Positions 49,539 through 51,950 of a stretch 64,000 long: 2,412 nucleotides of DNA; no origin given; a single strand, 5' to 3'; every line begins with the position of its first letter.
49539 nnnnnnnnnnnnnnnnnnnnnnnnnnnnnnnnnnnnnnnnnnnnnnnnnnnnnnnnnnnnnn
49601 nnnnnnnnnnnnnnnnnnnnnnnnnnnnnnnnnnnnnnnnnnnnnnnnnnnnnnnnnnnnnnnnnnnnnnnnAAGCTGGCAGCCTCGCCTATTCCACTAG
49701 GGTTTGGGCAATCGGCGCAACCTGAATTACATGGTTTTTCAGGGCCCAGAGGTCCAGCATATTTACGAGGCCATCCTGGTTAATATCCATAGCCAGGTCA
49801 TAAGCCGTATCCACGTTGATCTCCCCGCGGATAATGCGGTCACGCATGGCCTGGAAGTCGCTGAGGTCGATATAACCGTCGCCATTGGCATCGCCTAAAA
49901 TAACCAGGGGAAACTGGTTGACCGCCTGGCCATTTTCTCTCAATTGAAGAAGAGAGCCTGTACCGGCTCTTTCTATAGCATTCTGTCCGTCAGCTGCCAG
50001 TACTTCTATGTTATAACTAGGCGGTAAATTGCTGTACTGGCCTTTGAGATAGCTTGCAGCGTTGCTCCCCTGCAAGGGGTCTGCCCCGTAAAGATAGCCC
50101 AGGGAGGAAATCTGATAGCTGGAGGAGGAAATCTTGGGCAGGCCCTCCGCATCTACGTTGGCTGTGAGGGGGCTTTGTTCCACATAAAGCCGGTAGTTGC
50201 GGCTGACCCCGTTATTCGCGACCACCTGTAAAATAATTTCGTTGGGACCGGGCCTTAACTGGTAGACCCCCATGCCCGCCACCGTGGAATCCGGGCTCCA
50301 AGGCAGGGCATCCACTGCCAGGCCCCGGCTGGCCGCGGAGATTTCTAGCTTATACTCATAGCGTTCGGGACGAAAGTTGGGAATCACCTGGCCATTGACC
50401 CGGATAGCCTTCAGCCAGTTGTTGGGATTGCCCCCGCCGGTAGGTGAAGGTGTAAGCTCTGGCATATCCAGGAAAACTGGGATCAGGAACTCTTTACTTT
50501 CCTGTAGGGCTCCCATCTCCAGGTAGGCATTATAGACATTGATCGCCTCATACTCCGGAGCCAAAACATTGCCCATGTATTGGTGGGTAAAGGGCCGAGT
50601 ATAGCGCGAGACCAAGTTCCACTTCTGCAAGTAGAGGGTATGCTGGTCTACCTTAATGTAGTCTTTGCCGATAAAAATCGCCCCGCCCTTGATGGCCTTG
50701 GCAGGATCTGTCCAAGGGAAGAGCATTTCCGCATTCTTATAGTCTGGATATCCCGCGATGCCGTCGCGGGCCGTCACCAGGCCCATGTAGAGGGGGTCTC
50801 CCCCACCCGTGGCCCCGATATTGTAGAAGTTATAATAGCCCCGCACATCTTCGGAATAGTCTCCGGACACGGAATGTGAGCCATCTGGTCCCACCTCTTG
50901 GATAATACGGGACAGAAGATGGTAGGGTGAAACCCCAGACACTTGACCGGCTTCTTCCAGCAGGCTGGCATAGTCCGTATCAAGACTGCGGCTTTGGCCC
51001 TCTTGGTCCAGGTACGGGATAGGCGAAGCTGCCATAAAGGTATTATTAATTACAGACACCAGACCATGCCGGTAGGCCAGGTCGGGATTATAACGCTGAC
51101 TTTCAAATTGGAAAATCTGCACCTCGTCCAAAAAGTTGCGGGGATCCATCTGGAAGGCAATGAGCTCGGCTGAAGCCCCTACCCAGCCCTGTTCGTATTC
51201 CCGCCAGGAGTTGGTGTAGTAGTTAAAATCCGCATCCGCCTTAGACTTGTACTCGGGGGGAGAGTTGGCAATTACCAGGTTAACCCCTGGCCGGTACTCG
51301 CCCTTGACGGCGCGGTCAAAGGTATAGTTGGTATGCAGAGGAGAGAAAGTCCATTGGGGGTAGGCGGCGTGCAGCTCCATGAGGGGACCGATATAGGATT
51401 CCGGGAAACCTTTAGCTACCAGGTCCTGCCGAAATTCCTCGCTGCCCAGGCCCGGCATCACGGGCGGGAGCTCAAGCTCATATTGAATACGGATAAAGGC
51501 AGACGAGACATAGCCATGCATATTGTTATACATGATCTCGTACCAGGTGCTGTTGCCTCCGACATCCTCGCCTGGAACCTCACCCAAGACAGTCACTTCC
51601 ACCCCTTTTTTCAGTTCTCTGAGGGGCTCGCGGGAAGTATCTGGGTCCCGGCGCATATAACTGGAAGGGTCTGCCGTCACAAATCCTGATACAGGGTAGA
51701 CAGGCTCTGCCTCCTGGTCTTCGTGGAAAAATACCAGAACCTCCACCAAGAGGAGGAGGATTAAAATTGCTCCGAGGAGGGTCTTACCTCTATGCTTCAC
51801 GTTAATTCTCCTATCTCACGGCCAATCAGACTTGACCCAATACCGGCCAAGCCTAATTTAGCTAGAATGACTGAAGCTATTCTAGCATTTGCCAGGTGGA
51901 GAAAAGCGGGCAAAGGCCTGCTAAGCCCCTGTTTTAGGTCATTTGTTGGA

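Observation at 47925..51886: Self-contained cohesin-dockerin module apparently tethering a GH73 peptidoglycan hydrolase to a membrane anchor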

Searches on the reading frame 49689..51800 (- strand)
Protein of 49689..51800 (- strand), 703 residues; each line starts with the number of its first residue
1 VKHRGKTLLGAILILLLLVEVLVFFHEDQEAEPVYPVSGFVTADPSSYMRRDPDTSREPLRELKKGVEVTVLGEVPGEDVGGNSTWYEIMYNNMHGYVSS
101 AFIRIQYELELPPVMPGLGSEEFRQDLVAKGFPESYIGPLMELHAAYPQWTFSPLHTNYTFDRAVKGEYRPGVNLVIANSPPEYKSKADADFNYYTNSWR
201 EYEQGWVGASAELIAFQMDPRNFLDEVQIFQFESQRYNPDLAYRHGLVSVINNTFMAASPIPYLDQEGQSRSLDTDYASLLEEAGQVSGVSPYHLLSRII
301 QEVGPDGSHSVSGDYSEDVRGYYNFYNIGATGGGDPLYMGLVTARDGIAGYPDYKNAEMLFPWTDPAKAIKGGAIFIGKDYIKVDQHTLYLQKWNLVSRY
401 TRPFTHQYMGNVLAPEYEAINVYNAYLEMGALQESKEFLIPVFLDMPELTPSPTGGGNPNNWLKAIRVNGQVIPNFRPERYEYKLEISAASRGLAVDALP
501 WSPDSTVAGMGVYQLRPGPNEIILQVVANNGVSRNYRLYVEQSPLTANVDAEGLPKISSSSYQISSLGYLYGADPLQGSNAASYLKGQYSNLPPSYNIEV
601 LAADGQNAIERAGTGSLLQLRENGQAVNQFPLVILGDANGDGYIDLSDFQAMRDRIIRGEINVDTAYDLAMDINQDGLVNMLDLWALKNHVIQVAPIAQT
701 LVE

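Call 3: search_protein_families(library=pfam, proteins=[window:49689-51800:-], max_evalue=1)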
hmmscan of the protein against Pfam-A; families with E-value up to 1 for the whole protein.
window:49689-51800:- (703 aa): 8 families
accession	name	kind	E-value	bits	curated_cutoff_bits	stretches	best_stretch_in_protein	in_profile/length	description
PF08239.17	SH3_3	-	4.6e-09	36.8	27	1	48-103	4-53/54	Bacterial SH3 domain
PF00404.24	Dockerin_1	-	7.8e-09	36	22.9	1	635-691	1-56/57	Dockerin type I domain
PF13202.12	EF-hand_5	-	0.00016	21.4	25.9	1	637-652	9-24/25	EF hand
PF00036.39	EF-hand_1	-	0.0018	18.1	25.4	1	637-652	10-25/29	EF hand domain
PF12733.13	Cadherin-like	-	0.0064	17.4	24.2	1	463-541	1-87/89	Cadherin-like beta sandwich domain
PF13405.12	EF-hand_6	-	0.05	13.8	25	1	637-652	10-25/30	EF-hand domain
PF13499.12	EF-hand_7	-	0.057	14.2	30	1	637-683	12-61/67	EF-hand domain pair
PF07653.23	SH3_2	-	0.17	12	21.8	0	63-105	18-54/55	Variant SH3 domain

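Call 4: search_protein_families(library=ncbifam, proteins=[window:49689-51800:-], max_evalue=1)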
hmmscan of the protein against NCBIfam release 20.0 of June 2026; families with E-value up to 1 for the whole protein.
window:49689-51800:- (703 aa): 4 families
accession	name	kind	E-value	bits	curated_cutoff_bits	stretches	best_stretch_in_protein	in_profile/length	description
NF052642.1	amidase_SagB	exception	2.6e-10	39.9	425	1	283-430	136-264/282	peptidoglycan release complex glucosaminidase SagB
NF049990.1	CellobisidaseCelK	equivalog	6.3e-05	21.3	1700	1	624-694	818-885/889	cellulose 1,4-beta-cellobiosidase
NF038016.1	sporang_Gsm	equivalog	0.017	14.6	240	1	49-106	89-143/316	sporangiospore maturation cell wall hydrolase GsmA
NF045500.1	Omp28_seleno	equivalog_domain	0.025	13.9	200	1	637-692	323-376/377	Omp28-related selenoprotein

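Call 7: search_solved_structures(query=window:49689-51800:-, max_evalue=1, show_alignments=2)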
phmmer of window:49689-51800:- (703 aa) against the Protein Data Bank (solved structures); distinct sequences matched with E-value up to 1: 24.
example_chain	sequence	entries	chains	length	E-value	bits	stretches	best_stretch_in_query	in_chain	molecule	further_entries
6fxp_A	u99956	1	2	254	2.6e-08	36.2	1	284-436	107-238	Uncharacterized protein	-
6u0o_B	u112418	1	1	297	3.8e-08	35.6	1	284-438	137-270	LYZ2 domain-containing protein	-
6fxo_A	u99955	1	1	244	2.4e-07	33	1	279-426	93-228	Bifunctional autolysin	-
4pi7_A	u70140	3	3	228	1.4e-06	30.4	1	282-417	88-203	Autolysin E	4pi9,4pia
4pi8_A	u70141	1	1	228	8.4e-06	27.8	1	283-417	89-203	Autolysin E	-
1daq_A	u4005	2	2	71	5.3e-05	25.2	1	634-693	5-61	ENDOGLUCANASE SS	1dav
2mte_A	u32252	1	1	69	5.5e-05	25.1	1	634-693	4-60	Cellulose 1,4-beta-cellobiosidase (reducing end) CelS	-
2vn6_B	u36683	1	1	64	0.00028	22.8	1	633-693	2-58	ENDOGLUCANASE A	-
2ccl_B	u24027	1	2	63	0.00043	22.2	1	632-694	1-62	ENDO-1,4-BETA-XYLANASE Y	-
2vn5_B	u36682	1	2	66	0.00069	21.5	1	633-693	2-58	ENDOGLUCANASE A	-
4dh2_B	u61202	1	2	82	0.0029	19.5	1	633-693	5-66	Dockerin type 1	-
1ohz_B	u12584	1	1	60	0.0086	17.9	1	635-694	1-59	ENDO-1,4-BETA-XYLANASE Y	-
3ul4_B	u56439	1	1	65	0.0087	17.9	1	632-694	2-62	Cellulosome enzyme, dockerin type I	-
2yik_A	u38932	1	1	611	0.015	17.1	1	633-696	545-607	ENDOGLUCANASE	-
6kg9_A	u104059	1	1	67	0.027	16.2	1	633-688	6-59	And cellulose-binding endoglucanase family 9 CelL ortholog dockerin domain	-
8b2g_A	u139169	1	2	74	0.17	13.6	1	49-88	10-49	SH3b domain-containing protein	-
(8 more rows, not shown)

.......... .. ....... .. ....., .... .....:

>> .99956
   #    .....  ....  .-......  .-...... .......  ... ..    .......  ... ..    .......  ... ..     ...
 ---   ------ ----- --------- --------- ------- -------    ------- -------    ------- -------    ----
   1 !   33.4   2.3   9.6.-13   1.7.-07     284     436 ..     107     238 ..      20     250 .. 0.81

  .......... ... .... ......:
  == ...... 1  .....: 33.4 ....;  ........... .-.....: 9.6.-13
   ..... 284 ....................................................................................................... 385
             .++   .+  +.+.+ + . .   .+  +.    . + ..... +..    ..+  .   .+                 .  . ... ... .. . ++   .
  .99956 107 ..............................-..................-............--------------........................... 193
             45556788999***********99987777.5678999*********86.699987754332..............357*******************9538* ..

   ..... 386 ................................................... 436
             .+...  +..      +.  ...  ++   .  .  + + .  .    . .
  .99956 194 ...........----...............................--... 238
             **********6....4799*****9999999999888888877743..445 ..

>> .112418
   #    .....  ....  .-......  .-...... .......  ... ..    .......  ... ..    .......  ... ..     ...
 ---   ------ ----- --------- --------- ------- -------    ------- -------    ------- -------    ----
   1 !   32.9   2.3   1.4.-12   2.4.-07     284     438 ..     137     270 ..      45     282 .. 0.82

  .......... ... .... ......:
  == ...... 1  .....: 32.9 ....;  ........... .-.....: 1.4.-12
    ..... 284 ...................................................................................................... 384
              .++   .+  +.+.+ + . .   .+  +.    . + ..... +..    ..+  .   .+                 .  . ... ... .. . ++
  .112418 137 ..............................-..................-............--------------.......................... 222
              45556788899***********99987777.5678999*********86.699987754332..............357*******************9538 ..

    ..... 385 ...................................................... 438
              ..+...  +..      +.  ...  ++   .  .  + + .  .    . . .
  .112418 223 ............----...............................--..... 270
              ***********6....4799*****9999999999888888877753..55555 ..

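Call 10: find_homologous_proteins(query=window:49689-51800:-)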
Query window:49689-51800:- (703 aa): 2845 proteins with E <= 0.001 among 8000 candidates; the best 120 are listed.
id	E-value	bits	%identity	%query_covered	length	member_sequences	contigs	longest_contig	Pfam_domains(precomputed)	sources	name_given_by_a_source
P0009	0.0e+0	1536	95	100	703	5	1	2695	PF00404.25,PF08239.18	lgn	-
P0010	0.0e+0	1477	90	100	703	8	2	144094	PF00404.25,PF08239.18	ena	-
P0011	0.0e+0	1416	86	100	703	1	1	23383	PF00404.25,PF08239.18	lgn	-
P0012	0.0e+0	1036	65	96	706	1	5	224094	PF00404.25,PF08239.18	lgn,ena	-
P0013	2.6e-292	990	61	100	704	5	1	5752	PF00404.25,PF08239.18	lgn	-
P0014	2.1e-288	977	62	100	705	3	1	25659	PF00404.25,PF08239.18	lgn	-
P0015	1.1e-274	932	59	100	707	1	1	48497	PF00404.25,PF08239.18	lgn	-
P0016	1.0e-273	928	58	100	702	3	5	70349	PF00404.25,PF08239.18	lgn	-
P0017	1.6e-269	915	58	100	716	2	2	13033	PF00404.25,PF08239.18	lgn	-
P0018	2.6e-262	891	57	100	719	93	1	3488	PF00404.25,PF08239.18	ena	-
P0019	1.3e-257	875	57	97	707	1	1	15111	PF00404.25,PF08239.18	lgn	-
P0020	1.8e-257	875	56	97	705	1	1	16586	PF00404.25,PF08239.18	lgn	-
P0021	1.9e-256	871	57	99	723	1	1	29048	PF08239.18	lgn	-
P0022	4.7e-252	857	56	97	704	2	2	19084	PF00404.25,PF08239.18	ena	-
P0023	6.3e-238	810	54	97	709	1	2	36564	PF00404.25,PF08239.18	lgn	-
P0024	1.1e-191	657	47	95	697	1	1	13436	PF12733.14,PF00404.25,PF08239.18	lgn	-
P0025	9.1e-169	581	42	99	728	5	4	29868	PF00404.25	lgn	-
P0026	1.3e-158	548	42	96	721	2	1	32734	PF00404.25,PF08239.18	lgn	-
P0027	3.6e-156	540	41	99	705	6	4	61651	PF00404.25,PF08239.18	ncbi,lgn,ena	-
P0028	3.8e-152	527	42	97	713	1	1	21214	PF00404.25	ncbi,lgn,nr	ncbi:MAG: dockerin type I domain-containing protein [Eubacteriales bacterium]|nr:dockerin type I dom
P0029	6.3e-152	526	41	100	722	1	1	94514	PF00404.25,PF08239.18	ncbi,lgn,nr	ncbi:MAG: dockerin type I domain-containing protein [Eubacteriales bacterium]|nr:dockerin type I dom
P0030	2.0e-149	518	41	100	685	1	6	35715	PF12733.14,PF08239.18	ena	-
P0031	1.3e-148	515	40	100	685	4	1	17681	PF12733.14,PF08239.18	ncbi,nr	ncbi:MAG: SH3 domain-containing protein [Clostridiaceae bacterium]|nr:SH3 domain-containing protein 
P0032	1.7e-148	514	41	100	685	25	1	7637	PF12733.14,PF08239.18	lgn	-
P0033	2.8e-146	507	39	100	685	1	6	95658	PF12733.14,PF08239.18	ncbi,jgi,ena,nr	ncbi:MAG TPA: SH3 domain-containing protein [Clostridiaceae bacterium]|nr:SH3 domain-containing prot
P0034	2.1e-145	504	40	100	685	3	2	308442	PF12733.14,PF08239.18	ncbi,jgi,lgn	ncbi:MAG: cadherin-like beta sandwich domain-containing protein [Saccharofermentanales bacterium]|jg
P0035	3.9e-140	487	38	100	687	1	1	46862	PF12733.14,PF00404.25,PF08239.18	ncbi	-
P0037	1.7e-135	471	42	93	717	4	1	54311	PF12733.14,PF00404.25,PF08239.18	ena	-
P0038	4.5e-134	467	38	100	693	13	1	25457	PF00404.25,PF08239.18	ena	-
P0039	4.1e-121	424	35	100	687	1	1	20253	PF00404.25,PF08239.18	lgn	-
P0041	4.4e-112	394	36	94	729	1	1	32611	PF12733.14,PF00404.25,PF08239.18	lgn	-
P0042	4.0e-105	371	35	93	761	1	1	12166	PF12733.14,PF00404.25,PF08239.18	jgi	jgi:beta-N-acetylglucosaminidase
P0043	5.6e-105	371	34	100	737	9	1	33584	PF12733.14,PF08239.18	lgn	-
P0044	8.2e-105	370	34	98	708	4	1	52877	PF12733.14,PF00404.25,PF08239.18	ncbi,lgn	-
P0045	5.7e-104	367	35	94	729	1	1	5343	PF12733.14,PF00404.25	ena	-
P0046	3.5e-103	365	35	98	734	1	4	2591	PF00404.25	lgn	-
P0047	6.2e-102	361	33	98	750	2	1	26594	PF12733.14,PF00404.25,PF08239.18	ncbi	-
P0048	6.9e-101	357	36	95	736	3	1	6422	PF12733.14,PF00404.25,PF08239.18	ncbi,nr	ncbi:MAG: dockerin type I domain-containing protein [Eubacteriales bacterium]|nr:dockerin type I dom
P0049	1.8e-100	356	37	73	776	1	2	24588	PF12733.14,PF00404.25,PF08239.18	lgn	-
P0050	1.9e-100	356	34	98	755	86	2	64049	PF12733.14,PF00404.25,PF08239.18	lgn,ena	-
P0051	1.3e-99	353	34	94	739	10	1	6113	PF12733.14,PF00404.25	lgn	-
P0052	2.5e-98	349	34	98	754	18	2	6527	PF12733.14,PF00404.25,PF08239.18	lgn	-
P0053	1.6e-97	346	33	97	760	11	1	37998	PF00404.25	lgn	-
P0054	4.2e-97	345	38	82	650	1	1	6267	PF12733.14,PF00404.25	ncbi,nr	ncbi:MAG TPA: dockerin type I domain-containing protein, partial [Oscillospiraceae bacterium]|nr:doc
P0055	4.6e-97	344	34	98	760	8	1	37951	PF12733.14,PF00404.25,PF08239.18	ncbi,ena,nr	ncbi:MAG TPA: dockerin type I domain-containing protein [Bacillota bacterium]|nr:dockerin type I dom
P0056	1.3e-96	343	38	82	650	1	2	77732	PF12733.14,PF00404.25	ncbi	-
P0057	1.5e-96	343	38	82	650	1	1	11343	PF12733.14,PF00404.25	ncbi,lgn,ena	-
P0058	6.0e-96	341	33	99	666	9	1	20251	PF12733.14,PF00404.25,PF08239.18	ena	-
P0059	4.9e-95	338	33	98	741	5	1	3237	PF12733.14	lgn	-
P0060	1.3e-94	336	31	99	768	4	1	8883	PF12733.14,PF00404.25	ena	-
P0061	2.2e-94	336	34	93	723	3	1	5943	PF12733.14,PF00404.25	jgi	-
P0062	6.1e-94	334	36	76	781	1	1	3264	PF12733.14,PF00404.25,PF08239.18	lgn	-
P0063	9.7e-94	333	33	100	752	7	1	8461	PF12733.14,PF00404.25,PF08239.18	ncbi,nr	ncbi:MAG: SH3 domain-containing protein [Clostridiaceae bacterium]|nr:SH3 domain-containing protein 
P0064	1.4e-93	333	31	98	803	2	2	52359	PF12733.14,PF00404.25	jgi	jgi:beta-N-acetylglucosaminidase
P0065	1.7e-93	333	34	95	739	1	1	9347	PF12733.14,PF00404.25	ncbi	-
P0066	3.4e-93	332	31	99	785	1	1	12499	PF12733.14,PF00404.25,PF08239.18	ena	-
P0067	1.8e-92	329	33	98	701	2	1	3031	PF00404.25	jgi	-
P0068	4.7e-92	328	33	99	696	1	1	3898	PF12733.14,PF00404.25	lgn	-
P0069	1.2e-91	327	33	95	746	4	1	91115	PF12733.14,PF00404.25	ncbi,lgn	-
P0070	1.6e-91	326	34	98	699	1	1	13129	PF12733.14,PF00404.25,PF08239.18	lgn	-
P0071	2.1e-91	326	38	73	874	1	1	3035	PF12733.14,PF12705.14,PF08239.18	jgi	jgi:beta-N-acetylglucosaminidase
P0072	4.1e-91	325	33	99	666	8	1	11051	PF12733.14,PF00404.25,PF08239.18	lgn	-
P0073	1.6e-90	323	35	94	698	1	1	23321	PF12733.14,PF00404.25,PF08239.18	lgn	-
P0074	2.0e-90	323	34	99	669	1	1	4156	PF12733.14,PF00404.25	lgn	-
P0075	2.2e-90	322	35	99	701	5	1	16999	PF12733.14,PF00404.25,PF08239.18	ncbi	-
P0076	2.9e-90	322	35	95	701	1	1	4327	PF12733.14,PF00404.25,PF08239.18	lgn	-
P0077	4.0e-90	322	36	71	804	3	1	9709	PF12733.14,PF00404.25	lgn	-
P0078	4.1e-90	321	34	99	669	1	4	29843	PF12733.14,PF00404.25,PF08239.18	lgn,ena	-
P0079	7.1e-90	321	35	90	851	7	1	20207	PF00404.25,PF08239.18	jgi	-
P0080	2.3e-89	319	34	99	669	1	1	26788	PF12733.14,PF00404.25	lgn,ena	-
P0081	4.6e-89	318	31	93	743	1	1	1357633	PF12733.14,PF00404.25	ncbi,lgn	-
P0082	4.8e-89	318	33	99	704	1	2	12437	PF12733.14,PF00404.25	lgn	-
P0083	4.9e-89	318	34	91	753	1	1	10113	PF12733.14,PF00404.25,PF08239.18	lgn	-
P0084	5.5e-89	318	33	99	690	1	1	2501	PF12733.14,PF00404.25,PF08239.18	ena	-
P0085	5.6e-89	318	35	94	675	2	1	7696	PF12733.14,PF00404.25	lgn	-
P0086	6.8e-89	317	35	94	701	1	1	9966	PF12733.14,PF00404.25,PF08239.18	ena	-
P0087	1.1e-88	317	32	99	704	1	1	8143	PF12733.14,PF00404.25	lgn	-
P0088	1.2e-88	317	32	99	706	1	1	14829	PF12733.14,PF00404.25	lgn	-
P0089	1.8e-88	316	30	94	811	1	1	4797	PF12733.14,PF00404.25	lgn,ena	-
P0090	1.9e-88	316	33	87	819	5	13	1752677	PF12733.14,PF00404.25,PF08239.18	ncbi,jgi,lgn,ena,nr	ncbi:MAG: dockerin type I domain-containing protein [Saccharofermentanales bacterium]|jgi:beta-N-ace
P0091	2.6e-88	316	32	99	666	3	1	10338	PF12733.14,PF00404.25,PF08239.18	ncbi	-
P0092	4.0e-88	315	32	94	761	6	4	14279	PF12733.14,PF00404.25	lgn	-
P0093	6.9e-88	314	32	99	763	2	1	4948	PF12733.14,PF00404.25,PF08239.18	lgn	-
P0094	8.6e-88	314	34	74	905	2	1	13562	PF12733.14,PF00404.25,PF08239.18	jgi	jgi:beta-N-acetylglucosaminidase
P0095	1.6e-87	313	34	91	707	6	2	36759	PF12733.14,PF00404.25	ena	-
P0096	1.9e-87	313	34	88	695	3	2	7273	PF12733.14,PF00404.25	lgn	-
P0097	1.9e-87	313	33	93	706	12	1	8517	PF12733.14,PF00404.25,PF08239.18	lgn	-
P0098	3.4e-87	312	34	88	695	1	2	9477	PF12733.14,PF00404.25,PF08239.18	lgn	-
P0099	3.6e-87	312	34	94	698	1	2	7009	PF12733.14,PF00404.25,PF08239.18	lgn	-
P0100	7.7e-87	311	37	70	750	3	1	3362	PF12733.14,PF00404.25,PF08239.18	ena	-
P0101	9.6e-87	310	32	82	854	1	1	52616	PF12733.14,PF00404.25,PF08239.18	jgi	-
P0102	1.1e-86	310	31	99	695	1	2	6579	PF12733.14,PF00404.25,PF08239.18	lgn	-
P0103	1.3e-86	310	35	94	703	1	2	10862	PF00404.25,PF08239.18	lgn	-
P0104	1.5e-86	310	32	94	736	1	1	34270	PF12733.14,PF00404.25,PF08239.18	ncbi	-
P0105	2.3e-86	309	32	99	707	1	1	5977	PF12733.14,PF00404.25,PF04886.17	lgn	-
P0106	3.3e-86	309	32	98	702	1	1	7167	PF12733.14,PF00404.25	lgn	-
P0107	3.8e-86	308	35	94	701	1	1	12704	PF12733.14,PF00404.25,PF08239.18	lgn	-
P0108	5.3e-86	308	31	99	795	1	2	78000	PF12733.14,PF00404.25,PF08239.18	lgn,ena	-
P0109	5.3e-86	308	32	82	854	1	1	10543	PF12733.14,PF00404.25,PF08239.18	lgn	-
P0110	5.6e-86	308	34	94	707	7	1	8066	PF00404.25,PF08239.18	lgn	-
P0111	5.6e-86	308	34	93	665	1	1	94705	PF12733.14,PF00404.25,PF08239.18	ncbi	-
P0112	7.7e-86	307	33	91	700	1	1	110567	PF12733.14,PF00404.25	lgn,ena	-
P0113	8.1e-86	307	32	99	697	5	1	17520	PF12733.14,PF00404.25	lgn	-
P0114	1.0e-85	307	33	99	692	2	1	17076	PF12733.14,PF00404.25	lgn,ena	-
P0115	1.0e-85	307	34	99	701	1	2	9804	PF12733.14,PF00404.25,PF08239.18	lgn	-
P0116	1.5e-85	306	34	93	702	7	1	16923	PF12733.14,PF00404.25,PF08239.18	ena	-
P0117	1.5e-85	306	33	91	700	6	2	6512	PF12733.14,PF00404.25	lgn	-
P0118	1.9e-85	306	33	93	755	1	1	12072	PF12733.14,PF00404.25,PF08239.18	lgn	-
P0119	2.5e-85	306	34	71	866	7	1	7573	PF12733.14,PF00404.25,PF06347.20,PF08239.18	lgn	-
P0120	2.6e-85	306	34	94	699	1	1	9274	PF12733.14,PF00404.25,PF08239.18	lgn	-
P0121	3.6e-85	305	33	91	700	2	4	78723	PF12733.14,PF00404.25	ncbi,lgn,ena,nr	ncbi:MAG: hypothetical protein HFI34_11540 [Lachnospiraceae bacterium]|nr:hypothetical protein [Lach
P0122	4.6e-85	305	33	99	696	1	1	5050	PF12733.14,PF00404.25,PF08239.18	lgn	-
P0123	5.3e-85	305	35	99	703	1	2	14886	PF12733.14,PF00404.25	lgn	-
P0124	6.0e-85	304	35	73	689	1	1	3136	PF12733.14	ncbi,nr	ncbi:MAG: cadherin-like beta sandwich domain-containing protein, partial [Bacillota bacterium]|nr:ca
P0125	7.2e-85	304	31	82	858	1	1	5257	PF12733.14,PF00404.25,PF08239.18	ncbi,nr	ncbi:MAG TPA: hypothetical protein DCM45_05185, partial [Clostridiales bacterium]|nr:hypothetical pr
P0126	7.2e-85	304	33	91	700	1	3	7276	PF12733.14,PF00404.25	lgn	-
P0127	1.0e-84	304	32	99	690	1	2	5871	PF12733.14,PF00404.25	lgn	-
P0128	1.1e-84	303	35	78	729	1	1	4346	PF12733.14,PF00404.25,PF08239.18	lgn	-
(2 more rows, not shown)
